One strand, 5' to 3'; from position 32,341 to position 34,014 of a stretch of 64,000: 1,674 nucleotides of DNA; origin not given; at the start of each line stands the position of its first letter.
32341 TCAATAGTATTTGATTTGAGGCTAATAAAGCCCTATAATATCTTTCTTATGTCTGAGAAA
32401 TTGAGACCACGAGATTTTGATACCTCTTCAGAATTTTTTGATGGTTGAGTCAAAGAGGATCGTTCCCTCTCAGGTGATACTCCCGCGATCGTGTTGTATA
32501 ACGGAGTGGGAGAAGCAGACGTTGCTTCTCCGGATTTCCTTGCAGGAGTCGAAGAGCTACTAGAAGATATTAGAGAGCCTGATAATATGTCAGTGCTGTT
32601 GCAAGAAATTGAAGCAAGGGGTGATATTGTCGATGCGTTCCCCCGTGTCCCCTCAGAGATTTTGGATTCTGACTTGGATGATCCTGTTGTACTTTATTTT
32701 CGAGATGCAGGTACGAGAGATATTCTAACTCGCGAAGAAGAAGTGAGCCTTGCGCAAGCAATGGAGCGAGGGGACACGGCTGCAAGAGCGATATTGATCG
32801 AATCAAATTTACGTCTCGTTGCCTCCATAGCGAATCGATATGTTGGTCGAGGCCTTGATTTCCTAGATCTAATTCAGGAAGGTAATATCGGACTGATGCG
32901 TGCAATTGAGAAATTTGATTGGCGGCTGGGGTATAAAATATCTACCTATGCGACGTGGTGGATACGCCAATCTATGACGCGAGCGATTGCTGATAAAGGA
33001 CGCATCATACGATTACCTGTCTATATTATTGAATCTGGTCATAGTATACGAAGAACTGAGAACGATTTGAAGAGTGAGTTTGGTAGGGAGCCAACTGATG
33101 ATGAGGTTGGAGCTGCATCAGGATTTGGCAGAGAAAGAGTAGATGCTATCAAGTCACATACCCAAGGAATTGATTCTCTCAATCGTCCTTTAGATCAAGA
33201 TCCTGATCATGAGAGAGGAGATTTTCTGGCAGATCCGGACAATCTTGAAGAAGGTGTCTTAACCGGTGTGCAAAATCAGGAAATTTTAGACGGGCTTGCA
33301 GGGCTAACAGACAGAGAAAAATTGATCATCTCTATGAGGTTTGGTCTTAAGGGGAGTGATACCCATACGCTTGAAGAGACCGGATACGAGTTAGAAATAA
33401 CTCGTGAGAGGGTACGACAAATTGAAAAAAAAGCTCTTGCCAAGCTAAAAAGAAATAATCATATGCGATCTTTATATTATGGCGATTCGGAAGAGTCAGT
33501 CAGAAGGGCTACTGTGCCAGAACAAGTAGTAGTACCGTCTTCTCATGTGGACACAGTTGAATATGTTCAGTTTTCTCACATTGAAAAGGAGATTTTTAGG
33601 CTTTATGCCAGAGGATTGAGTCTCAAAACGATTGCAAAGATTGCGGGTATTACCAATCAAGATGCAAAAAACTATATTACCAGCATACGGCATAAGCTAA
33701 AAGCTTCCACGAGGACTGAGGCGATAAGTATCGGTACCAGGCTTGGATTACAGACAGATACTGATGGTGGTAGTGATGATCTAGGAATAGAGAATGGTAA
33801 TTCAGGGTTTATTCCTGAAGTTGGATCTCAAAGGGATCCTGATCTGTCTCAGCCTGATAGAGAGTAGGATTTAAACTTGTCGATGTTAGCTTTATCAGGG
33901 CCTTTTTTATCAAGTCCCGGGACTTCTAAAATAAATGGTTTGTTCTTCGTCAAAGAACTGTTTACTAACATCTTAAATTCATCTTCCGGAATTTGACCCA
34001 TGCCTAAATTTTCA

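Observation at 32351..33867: Housekeeping-type sigma-70 factor fused to a second, LuxR/GerE-type helix-turn-helix domain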

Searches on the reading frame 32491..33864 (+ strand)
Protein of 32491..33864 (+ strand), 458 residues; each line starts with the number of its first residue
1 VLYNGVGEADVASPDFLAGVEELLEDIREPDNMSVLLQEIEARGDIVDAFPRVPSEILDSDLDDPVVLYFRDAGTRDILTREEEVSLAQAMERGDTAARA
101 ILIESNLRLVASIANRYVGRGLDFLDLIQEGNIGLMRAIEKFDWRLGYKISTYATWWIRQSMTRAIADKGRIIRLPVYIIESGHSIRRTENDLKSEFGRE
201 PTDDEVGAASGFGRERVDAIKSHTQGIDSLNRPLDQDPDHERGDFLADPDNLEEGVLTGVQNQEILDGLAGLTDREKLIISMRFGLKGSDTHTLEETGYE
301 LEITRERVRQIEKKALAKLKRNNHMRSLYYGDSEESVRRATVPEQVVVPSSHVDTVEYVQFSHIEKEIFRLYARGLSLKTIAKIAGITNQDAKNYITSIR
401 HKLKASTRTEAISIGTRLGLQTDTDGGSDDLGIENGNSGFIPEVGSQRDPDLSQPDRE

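Call 3: search_protein_families(library=pfam, proteins=[window:32491-33864:+], max_evalue=1)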
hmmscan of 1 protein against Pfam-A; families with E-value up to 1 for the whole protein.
window:32491-33864:+ (458 aa): 10 families
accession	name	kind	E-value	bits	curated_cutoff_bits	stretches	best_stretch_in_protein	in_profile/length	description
PF04542.20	Sigma70_r2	-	1e-22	80.2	24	1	102-171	1-70/71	Sigma-70 region 2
PF04545.22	Sigma70_r4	-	3.9e-20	71.5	24.1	1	269-320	2-49/50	Sigma-70, region 4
PF04539.22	Sigma70_r3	-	5.6e-11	42.8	25.3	1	185-251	5-71/78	Sigma-70 region 3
PF00196.25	GerE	-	1.7e-08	34.4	23.5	1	361-413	3-55/57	Bacterial regulatory proteins, luxR family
PF00140.25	Sigma70_r1_2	-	3.3e-08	33.8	22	1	64-96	1-33/34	Sigma-70 factor, region 1.2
PF13936.12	HTH_38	-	0.034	14.3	27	1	367-384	12-29/44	Helix-turn-helix domain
PF13518.12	HTH_28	-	0.044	14.3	25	0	367-390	4-27/52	Helix-turn-helix domain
PF20317.4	HTH_60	-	0.047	14.5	24.1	1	375-399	88-112/140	Helix-turn-helix domain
PF08281.18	Sigma70_r4_2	-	0.062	13.4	25.7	1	365-400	15-51/54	Sigma-70, region 4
PF04967.18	HTH_10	-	0.14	12.5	23.1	1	372-403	20-51/53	HTH DNA binding domain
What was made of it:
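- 32680..32778 (+): Sigma region 1.2 (residues 64-96). Pfam PF00140, 33.8 bits (call 3).
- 32794..33003 (+): Sigma region 2 (residues 102-171). The -10 recognition and DNA-melting residues are conserved (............). Pfam PF04542, 80.2 bits (call 3).
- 33043..33243 (+): Sigma region 3 (residues 185-251). Pfam PF04539, 42.8 bits (call 3).
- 33295..33450 (+): Sigma region 4 (residues 269-320), with the -35 recognition motif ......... intact. Pfam PF04545, 71.5 bits (call 3).
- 33571..33741 (+): LuxR/GerE-type four-helix HTH domain (residues 361-417), net charge about +6. Pfam PF00196, 34.4 bits, above the gathering score (call 3).
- On Sigma-70 family (any group): Pfam r2 scores 80.2 bits and r4 scores 71.5 bits (call 3).
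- On Group 1 (primary/housekeeping RpoD): No PF03979 hit even at E up to 1 (call 3).
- On Group 2-like alternative sigma: Pfam r1.2, r2, r3 and r4 (call 3).
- On LuxR/GerE HTH (PF00196): 34.4 bits against 23.5 (call 3).
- On NarL/FixJ response regulators: The residues before GerE are the sigma domains (call 3).
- On ECF sigma with C-terminal extension: Regions 1.2 and 3 are present above threshold (call 3).
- Checked: Domains (Pfam, call 3): Sigma70_r1_2 at residues 64-96, r2 at 102-171, r3 at 185-251, r4 at 269-320, and GerE at 361-413 (34.4 bits against a gathering score of 23.5, E 1.7e-8).
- Pfam finds r1.2, r2, r3, r4 and GerE, all above their gathering scores (call 3). Region 1.1 is missing (call 3). 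The domain is a complete canonical HTH that passes the Pfam threshold (call 3).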

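Call 4: search_protein_families(library=ncbifam, proteins=[window:32491-33864:+], max_evalue=0.01)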
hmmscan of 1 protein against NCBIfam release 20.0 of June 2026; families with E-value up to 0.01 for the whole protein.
window:32491-33864:+ (458 aa): 59 families (the best 25 are shown)
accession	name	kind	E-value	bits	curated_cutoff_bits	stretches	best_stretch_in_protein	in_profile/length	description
NF004208.0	PRK05658.1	equivalog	1.4e-88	298.5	555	2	97-327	392-624/631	RNA polymerase sigma factor RpoD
NF006666.0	PRK09210.1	equivalog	2.9e-86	290.1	572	1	61-325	96-362/370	RNA polymerase sigma factor RpoD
NF041931.2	MzaA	equivalog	1.5e-80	272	800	1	97-328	475-710/726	MZA anti-phage system associated sigma-70 family RNA polymerase sigma factor MzaA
TIGR02393.1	RpoD_Cterm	equivalog_domain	1.1e-78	264.1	354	1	98-328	1-233/238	RNA polymerase sigma factor RpoD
TIGR02394.1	rpoS_proteo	equivalog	3.3e-77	259.8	378.7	1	63-326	12-277/285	RNA polymerase sigma factor RpoS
NF004207.0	PRK05657.1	equivalog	1.5e-75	254.6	394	1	60-326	52-320/329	RNA polymerase sigma factor RpoS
TIGR02997.1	Sig70-cyanoRpoD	subfamily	3.4e-74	249.8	384.5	1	89-320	67-298/298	RNA polymerase sigma factor, RpoD/SigA family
NF005920.0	PRK07921.1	subfamily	3.5e-74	249.7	464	1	75-324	69-319/328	RNA polymerase sigma factor SigB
NF004561.0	PRK05901.1-3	equivalog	1.2e-71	242.4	582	1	78-322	281-526/537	RNA polymerase sigma factor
NF004562.0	PRK05901.1-4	equivalog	3.6e-70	237.1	779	2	98-322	317-543/571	RNA polymerase sigma factor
NF004564.0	PRK05901.2-2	equivalog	4.6e-70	236.7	617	1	61-334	208-498/500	RNA polymerase sigma factor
NF005643.0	PRK07406.1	equivalog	4.1e-69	233.5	500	1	97-325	160-389/397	RNA polymerase sigma factor RpoD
NF004560.0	PRK05901.1-1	equivalog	3e-64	218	711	1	91-322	272-505/516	RNA polymerase sigma factor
NF005785.0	PRK07598.1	equivalog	1.6e-62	211.7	554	1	96-325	174-407/415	RNA polymerase sigma factor SigC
NF004566.0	PRK05901.2-4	equivalog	6.6e-61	206.8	531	1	61-324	152-435/448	RNA polymerase sigma factor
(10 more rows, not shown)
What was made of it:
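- On Group 1 (primary/housekeeping RpoD): TIGR02393 scores 264 against 354 (call 4).
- Closest known: Group 2. Different: It scores below the RpoS and RpoD equivalog cutoffs (call 4).
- RpoD equivalogs score below their cutoffs (call 4). The best family matches are RpoD models (call 4).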

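Call 6: find_homologous_proteins(query=window:32491-33864:+, max_evalue=1e-10)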
Query window:32491-33864:+ (458 aa): 8000 proteins with E <= 1e-10 among 8000 candidates; the best 120 are listed.
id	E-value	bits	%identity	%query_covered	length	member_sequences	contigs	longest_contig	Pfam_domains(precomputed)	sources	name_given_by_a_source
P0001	2.0e-293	991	100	99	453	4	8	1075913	PF00196.26,PF04545.23,PF00140.26,PF04542.21,PF04539.23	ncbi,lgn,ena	-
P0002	2.4e-241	820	84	100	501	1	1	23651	PF00196.26,PF04545.23,PF00140.26,PF04542.21,PF04539.23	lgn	-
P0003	6.6e-89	317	-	-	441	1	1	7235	PF04545.23,PF00140.26,PF03979.20,PF04542.21,PF04539.23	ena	-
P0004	1.1e-76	277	51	59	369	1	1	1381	PF04545.23,PF00140.26,PF03979.20,PF04542.21,PF04539.23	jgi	-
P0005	1.2e-73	267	51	58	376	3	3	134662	PF04545.23,PF00140.26,PF04542.21,PF04539.23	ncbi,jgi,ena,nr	ncbi:RNA polymerase sigma factor RpoD [bacterium]|nr:RNA polymerase sigma factor RpoD [bacterium]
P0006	1.8e-73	266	47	59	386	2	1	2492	PF04967.19,PF04545.23,PF00140.26,PF04542.21,PF04539.23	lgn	-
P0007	2.3e-73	266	52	56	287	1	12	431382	PF04545.23,PF00140.26,PF04542.21,PF04539.23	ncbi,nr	ncbi:MAG: sigma-70 family RNA polymerase sigma factor [Armatimonadota bacterium]|nr:sigma-70 family 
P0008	2.4e-73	266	49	59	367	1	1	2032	PF04545.23,PF00140.26,PF03979.20,PF04542.21,PF04539.23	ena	-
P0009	4.3e-73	265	49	61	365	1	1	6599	PF04545.23,PF00140.26,PF03979.20,PF04542.21,PF04539.23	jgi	jgi:RNA polymerase primary sigma factor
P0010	4.8e-73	265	49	58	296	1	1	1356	PF04545.23,PF00140.26,PF04542.21,PF04539.23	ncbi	-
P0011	6.8e-73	264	48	60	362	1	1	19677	PF04545.23,PF00140.26,PF03979.20,PF04542.21,PF04539.23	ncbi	ncbi:MAG: RNA polymerase sigma factor RpoD [Bacilli bacterium]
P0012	7.2e-73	264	51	58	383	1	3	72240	PF04545.23,PF00140.26,PF03979.20,PF04542.21,PF04539.23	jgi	jgi:RNA polymerase primary sigma factor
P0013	9.9e-73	264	49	58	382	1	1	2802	PF04545.23,PF00140.26,PF03979.20,PF04542.21,PF04539.23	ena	-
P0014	1.3e-72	263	45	65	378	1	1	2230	PF04545.23,PF00140.26,PF03979.20,PF04542.21,PF04539.23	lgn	-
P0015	1.3e-72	263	45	65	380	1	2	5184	PF04545.23,PF00140.26,PF03979.20,PF04542.21,PF04539.23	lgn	-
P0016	1.4e-72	263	45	65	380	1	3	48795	PF04545.23,PF00140.26,PF03979.20,PF04542.21,PF04539.23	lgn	-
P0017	1.4e-72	263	45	64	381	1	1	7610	PF04545.23,PF00140.26,PF03979.20,PF04542.21,PF04539.23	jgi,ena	-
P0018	1.4e-72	263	44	68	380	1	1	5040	PF04545.23,PF00140.26,PF03979.20,PF04542.21,PF04539.23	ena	-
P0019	1.5e-72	263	45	65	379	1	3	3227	PF04545.23,PF00140.26,PF03979.20,PF04542.21,PF04539.23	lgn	-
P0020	2.4e-72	263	47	58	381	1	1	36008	PF04545.23,PF00140.26,PF04542.21,PF04539.23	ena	-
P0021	2.6e-72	262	45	64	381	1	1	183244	PF04545.23,PF00140.26,PF03979.20,PF04542.21,PF04539.23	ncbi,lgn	-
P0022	2.7e-72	262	47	58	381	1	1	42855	PF04545.23,PF00140.26,PF04542.21,PF04539.23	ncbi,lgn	-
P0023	2.8e-72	262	47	58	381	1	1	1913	PF04545.23,PF00140.26,PF04542.21,PF04539.23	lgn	-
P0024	3.4e-72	262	47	58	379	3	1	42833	PF04545.23,PF00140.26,PF03979.20,PF04542.21,PF04539.23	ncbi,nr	ncbi:MAG: RNA polymerase sigma factor RpoD [Clostridiales Family XIII bacterium]|nr:RNA polymerase s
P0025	3.5e-72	262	45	66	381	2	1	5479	PF04545.23,PF00140.26,PF03979.20,PF04542.21,PF04539.23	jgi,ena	-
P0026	4.7e-72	262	47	60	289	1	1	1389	PF04545.23,PF00140.26,PF04542.21,PF04539.23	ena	-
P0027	4.8e-72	262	45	63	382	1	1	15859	PF04545.23,PF00140.26,PF03979.20,PF04542.21,PF04539.23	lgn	-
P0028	5.3e-72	261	50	56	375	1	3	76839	PF04545.23,PF00140.26,PF04542.21,PF04539.23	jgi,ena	jgi:RNA polymerase primary sigma factor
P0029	5.9e-72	261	44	65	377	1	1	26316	PF04545.23,PF00140.26,PF04542.21,PF04539.23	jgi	jgi:RNA polymerase primary sigma factor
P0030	7.3e-72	261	47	58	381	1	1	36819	PF04545.23,PF00140.26,PF04542.21,PF04539.23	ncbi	-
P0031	7.9e-72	261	48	58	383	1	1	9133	PF04545.23,PF00140.26,PF03979.20,PF04542.21,PF04539.23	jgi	jgi:RNA polymerase primary sigma factor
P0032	8.1e-72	261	50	56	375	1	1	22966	PF04545.23,PF00140.26,PF04542.21,PF04539.23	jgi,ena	-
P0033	9.0e-72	261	47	58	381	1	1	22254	PF04545.23,PF00140.26,PF04542.21,PF04539.23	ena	-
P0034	9.0e-72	261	46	58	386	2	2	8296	PF04967.19,PF04545.23,PF00140.26,PF04542.21,PF04539.23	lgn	-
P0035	9.5e-72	261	48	58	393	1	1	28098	PF04545.23,PF00140.26,PF04542.21,PF04539.23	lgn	-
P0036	9.7e-72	261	44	66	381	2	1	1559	PF04545.23,PF00140.26,PF03979.20,PF04542.21,PF04539.23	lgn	-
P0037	1.1e-71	260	49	59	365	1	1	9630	PF04545.23,PF00140.26,PF03979.20,PF04542.21,PF04539.23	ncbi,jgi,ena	-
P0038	1.2e-71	260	51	56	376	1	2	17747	PF04545.23,PF00140.26,PF03979.20,PF04542.21,PF04539.23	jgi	-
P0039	1.2e-71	260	50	56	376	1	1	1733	PF04545.23,PF00140.26,PF04542.21,PF04539.23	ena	-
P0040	1.3e-71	260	47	60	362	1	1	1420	PF04545.23,PF00140.26,PF03979.20,PF04542.21,PF04539.23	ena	-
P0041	1.4e-71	260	46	63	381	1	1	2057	PF04545.23,PF00140.26,PF04542.21,PF04539.23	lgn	-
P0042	1.5e-71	260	47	60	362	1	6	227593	PF04545.23,PF00140.26,PF03979.20,PF04542.21,PF04539.23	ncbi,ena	-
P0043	1.6e-71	260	48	58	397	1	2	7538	PF02601.21,PF04545.23,PF00140.26,PF03979.20,PF04542.21,PF04539.23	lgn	-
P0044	1.6e-71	260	50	57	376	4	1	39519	PF04545.23,PF00140.26,PF03979.20,PF04542.21,PF04539.23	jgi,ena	-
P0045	1.6e-71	260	51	56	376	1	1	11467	PF04545.23,PF00140.26,PF03979.20,PF04542.21,PF04539.23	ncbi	-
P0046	1.6e-71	260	51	56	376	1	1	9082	PF04545.23,PF00140.26,PF03979.20,PF04542.21,PF04539.23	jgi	-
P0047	1.6e-71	260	43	67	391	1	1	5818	PF04545.23,PF00140.26,PF04542.21,PF04539.23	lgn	-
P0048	1.7e-71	260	47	58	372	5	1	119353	PF04545.23,PF00140.26,PF03979.20,PF04542.21,PF04539.23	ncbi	-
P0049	1.7e-71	260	48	58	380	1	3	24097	PF04545.23,PF00140.26,PF03979.20,PF04542.21,PF04539.23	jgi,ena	-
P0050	1.8e-71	260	47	58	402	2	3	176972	PF04545.23,PF00140.26,PF03979.20,PF04542.21,PF04539.23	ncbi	-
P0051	1.8e-71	260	47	60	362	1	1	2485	PF04545.23,PF00140.26,PF03979.20,PF04542.21,PF04539.23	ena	-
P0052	2.2e-71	259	47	58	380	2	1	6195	PF04545.23,PF00140.26,PF03979.20,PF04542.21,PF04539.23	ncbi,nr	ncbi:MAG: RNA polymerase sigma factor RpoD [Clostridiales Family XIII bacterium]|nr:RNA polymerase s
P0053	2.2e-71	259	44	66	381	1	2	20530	PF04545.23,PF00140.26,PF03979.20,PF04542.21,PF04539.23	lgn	-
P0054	2.2e-71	259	47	60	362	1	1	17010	PF04545.23,PF00140.26,PF03979.20,PF04542.21,PF04539.23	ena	-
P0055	2.3e-71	259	47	60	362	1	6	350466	PF04545.23,PF00140.26,PF03979.20,PF04542.21,PF04539.23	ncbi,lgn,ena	-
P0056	2.3e-71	259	47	60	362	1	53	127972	PF04545.23,PF00140.26,PF03979.20,PF04542.21,PF04539.23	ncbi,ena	-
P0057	2.3e-71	259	44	66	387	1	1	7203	PF04545.23,PF00140.26,PF03979.20,PF04542.21,PF04539.23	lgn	-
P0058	2.3e-71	259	47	60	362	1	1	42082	PF04545.23,PF00140.26,PF03979.20,PF04542.21,PF04539.23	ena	-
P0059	2.4e-71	259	47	60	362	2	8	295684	PF04545.23,PF00140.26,PF03979.20,PF04542.21,PF04539.23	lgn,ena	-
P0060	2.4e-71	259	47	60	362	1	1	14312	PF04545.23,PF00140.26,PF03979.20,PF04542.21,PF04539.23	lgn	-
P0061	2.5e-71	259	47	60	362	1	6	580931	PF04545.23,PF00140.26,PF03979.20,PF04542.21,PF04539.23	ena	-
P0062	2.5e-71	259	47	60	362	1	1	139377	PF04545.23,PF00140.26,PF03979.20,PF04542.21,PF04539.23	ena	-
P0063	2.6e-71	259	47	60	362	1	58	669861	PF04545.23,PF00140.26,PF03979.20,PF04542.21,PF04539.23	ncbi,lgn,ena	-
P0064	2.6e-71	259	47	60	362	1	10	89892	PF04545.23,PF00140.26,PF03979.20,PF04542.21,PF04539.23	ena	-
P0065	2.6e-71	259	47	60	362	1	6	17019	PF04545.23,PF00140.26,PF03979.20,PF04542.21,PF04539.23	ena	-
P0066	2.6e-71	259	44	66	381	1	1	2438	PF04545.23,PF00140.26,PF03979.20,PF04542.21,PF04539.23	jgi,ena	-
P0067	2.6e-71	259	47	60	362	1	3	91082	PF04545.23,PF00140.26,PF03979.20,PF04542.21,PF04539.23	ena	-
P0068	2.7e-71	259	44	66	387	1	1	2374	PF04545.23,PF00140.26,PF03979.20,PF04542.21,PF04539.23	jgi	-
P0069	2.7e-71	259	47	60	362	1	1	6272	PF04545.23,PF00140.26,PF03979.20,PF04542.21,PF04539.23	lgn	-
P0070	2.7e-71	259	47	60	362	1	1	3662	PF04545.23,PF00140.26,PF03979.20,PF04542.21,PF04539.23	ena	-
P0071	2.8e-71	259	47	60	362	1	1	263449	PF04545.23,PF00140.26,PF03979.20,PF04542.21,PF04539.23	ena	-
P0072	2.8e-71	259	47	60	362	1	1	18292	PF04545.23,PF00140.26,PF03979.20,PF04542.21,PF04539.23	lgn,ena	-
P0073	2.8e-71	259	47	60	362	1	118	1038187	PF04545.23,PF00140.26,PF03979.20,PF04542.21,PF04539.23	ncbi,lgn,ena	-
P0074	2.8e-71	259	47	60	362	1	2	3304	PF04545.23,PF00140.26,PF03979.20,PF04542.21,PF04539.23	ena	-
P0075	2.8e-71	259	47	60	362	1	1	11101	PF04545.23,PF00140.26,PF03979.20,PF04542.21,PF04539.23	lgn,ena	-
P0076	2.8e-71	259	47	60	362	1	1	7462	PF04545.23,PF00140.26,PF03979.20,PF04542.21,PF04539.23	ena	-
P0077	2.8e-71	259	44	66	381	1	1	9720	PF04545.23,PF00140.26,PF03979.20,PF04542.21,PF04539.23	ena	-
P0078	2.8e-71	259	47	60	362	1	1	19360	PF04545.23,PF00140.26,PF03979.20,PF04542.21,PF04539.23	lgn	-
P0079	3.0e-71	259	48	60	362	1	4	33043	PF04545.23,PF00140.26,PF03979.20,PF04542.21,PF04539.23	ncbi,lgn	-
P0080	3.0e-71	259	47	60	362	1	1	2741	PF04545.23,PF00140.26,PF03979.20,PF04542.21,PF04539.23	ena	-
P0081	3.3e-71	259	47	60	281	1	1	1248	PF04545.23,PF00140.26,PF04542.21,PF04539.23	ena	-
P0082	3.3e-71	259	44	66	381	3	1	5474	PF04545.23,PF00140.26,PF03979.20,PF04542.21,PF04539.23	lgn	-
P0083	3.4e-71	259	45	66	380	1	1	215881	PF04545.23,PF00140.26,PF03979.20,PF04542.21,PF04539.23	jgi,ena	-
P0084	3.7e-71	259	44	67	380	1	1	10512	PF04545.23,PF00140.26,PF03979.20,PF04542.21,PF04539.23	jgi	-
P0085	3.8e-71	259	47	60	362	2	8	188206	PF04545.23,PF00140.26,PF03979.20,PF04542.21,PF04539.23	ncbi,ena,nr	ncbi:MAG: RNA polymerase sigma factor RpoD [Bacilli bacterium]|nr:RNA polymerase sigma factor RpoD [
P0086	3.8e-71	259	44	66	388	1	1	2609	PF04545.23,PF00140.26,PF03979.20,PF04542.21,PF04539.23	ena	-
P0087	3.8e-71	259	44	66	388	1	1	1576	PF04545.23,PF00140.26,PF03979.20,PF04542.21,PF04539.23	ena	-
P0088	3.9e-71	259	47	60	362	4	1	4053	PF04545.23,PF00140.26,PF03979.20,PF04542.21,PF04539.23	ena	-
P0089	3.9e-71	259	44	66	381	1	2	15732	PF04545.23,PF00140.26,PF03979.20,PF04542.21,PF04539.23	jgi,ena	-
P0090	4.1e-71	259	44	66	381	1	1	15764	PF04545.23,PF00140.26,PF03979.20,PF04542.21,PF04539.23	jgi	-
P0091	4.5e-71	258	48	60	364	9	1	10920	PF04545.23,PF00140.26,PF03979.20,PF04542.21,PF04539.23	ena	-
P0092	4.6e-71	258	48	59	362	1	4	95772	PF04545.23,PF00140.26,PF03979.20,PF04542.21,PF04539.23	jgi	-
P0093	4.9e-71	258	47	60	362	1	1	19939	PF04545.23,PF00140.26,PF03979.20,PF04542.21,PF04539.23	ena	-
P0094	5.1e-71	258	47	60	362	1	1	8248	PF04545.23,PF00140.26,PF03979.20,PF04542.21,PF04539.23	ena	-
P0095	5.3e-71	258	47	58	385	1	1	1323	PF04545.23,PF00140.26,PF04542.21,PF04539.23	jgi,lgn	-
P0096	5.4e-71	258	47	60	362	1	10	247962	PF04545.23,PF00140.26,PF03979.20,PF04542.21,PF04539.23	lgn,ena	-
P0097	5.5e-71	258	48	60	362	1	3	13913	PF04545.23,PF00140.26,PF03979.20,PF04542.21,PF04539.23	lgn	-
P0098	5.7e-71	258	46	60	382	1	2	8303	PF04545.23,PF00140.26,PF04542.21,PF04539.23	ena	-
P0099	5.8e-71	258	44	66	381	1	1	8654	PF04545.23,PF00140.26,PF03979.20,PF04542.21,PF04539.23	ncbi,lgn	-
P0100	5.9e-71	258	49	58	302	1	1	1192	PF04545.23,PF00140.26,PF04542.21,PF04539.23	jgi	-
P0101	6.1e-71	258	47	58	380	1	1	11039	PF04545.23,PF00140.26,PF03979.20,PF04542.21,PF04539.23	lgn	-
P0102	6.6e-71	258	47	60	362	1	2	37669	PF04545.23,PF00140.26,PF03979.20,PF04542.21,PF04539.23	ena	-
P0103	6.7e-71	258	50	56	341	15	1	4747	PF04545.23,PF00140.26,PF04542.21,PF04539.23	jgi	jgi:RNA polymerase primary sigma factor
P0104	6.8e-71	258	47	60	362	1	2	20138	PF04545.23,PF00140.26,PF03979.20,PF04542.21,PF04539.23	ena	-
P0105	6.9e-71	258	47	60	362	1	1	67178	PF04545.23,PF00140.26,PF03979.20,PF04542.21,PF04539.23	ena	-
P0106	7.0e-71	258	47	63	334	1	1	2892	PF04545.23,PF00140.26,PF04542.21,PF04539.23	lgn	-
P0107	7.1e-71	258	47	60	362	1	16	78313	PF04545.23,PF00140.26,PF03979.20,PF04542.21,PF04539.23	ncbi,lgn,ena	-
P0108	7.2e-71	258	47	60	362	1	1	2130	PF04545.23,PF00140.26,PF03979.20,PF04542.21,PF04539.23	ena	-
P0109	7.2e-71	258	48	59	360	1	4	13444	PF04545.23,PF00140.26,PF03979.20,PF04542.21,PF04539.23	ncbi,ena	-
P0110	7.8e-71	258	47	60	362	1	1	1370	PF04545.23,PF00140.26,PF03979.20,PF04542.21,PF04539.23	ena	-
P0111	7.9e-71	258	47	59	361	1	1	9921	PF04545.23,PF00140.26,PF03979.20,PF04542.21,PF04539.23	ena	-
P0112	7.9e-71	258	46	60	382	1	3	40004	PF04545.23,PF00140.26,PF04542.21,PF04539.23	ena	-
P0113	8.0e-71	258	46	60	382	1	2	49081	PF04545.23,PF00140.26,PF04542.21,PF04539.23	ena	-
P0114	8.3e-71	258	48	59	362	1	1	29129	PF04545.23,PF00140.26,PF03979.20,PF04542.21,PF04539.23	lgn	-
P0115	8.3e-71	258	48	59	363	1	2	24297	PF04545.23,PF00140.26,PF03979.20,PF04542.21,PF04539.23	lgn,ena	-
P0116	8.6e-71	257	44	66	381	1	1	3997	PF04545.23,PF00140.26,PF03979.20,PF04542.21,PF04539.23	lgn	-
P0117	8.7e-71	257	49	58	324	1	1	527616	PF04545.23,PF00140.26,PF04542.21,PF04539.23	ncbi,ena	-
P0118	8.8e-71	257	47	60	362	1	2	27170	PF04545.23,PF00140.26,PF03979.20,PF04542.21,PF04539.23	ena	-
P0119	8.8e-71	257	47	60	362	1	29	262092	PF04545.23,PF00140.26,PF03979.20,PF04542.21,PF04539.23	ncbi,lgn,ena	-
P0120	8.9e-71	257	47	62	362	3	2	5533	PF04545.23,PF00140.26,PF03979.20,PF04542.21,PF04539.23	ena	-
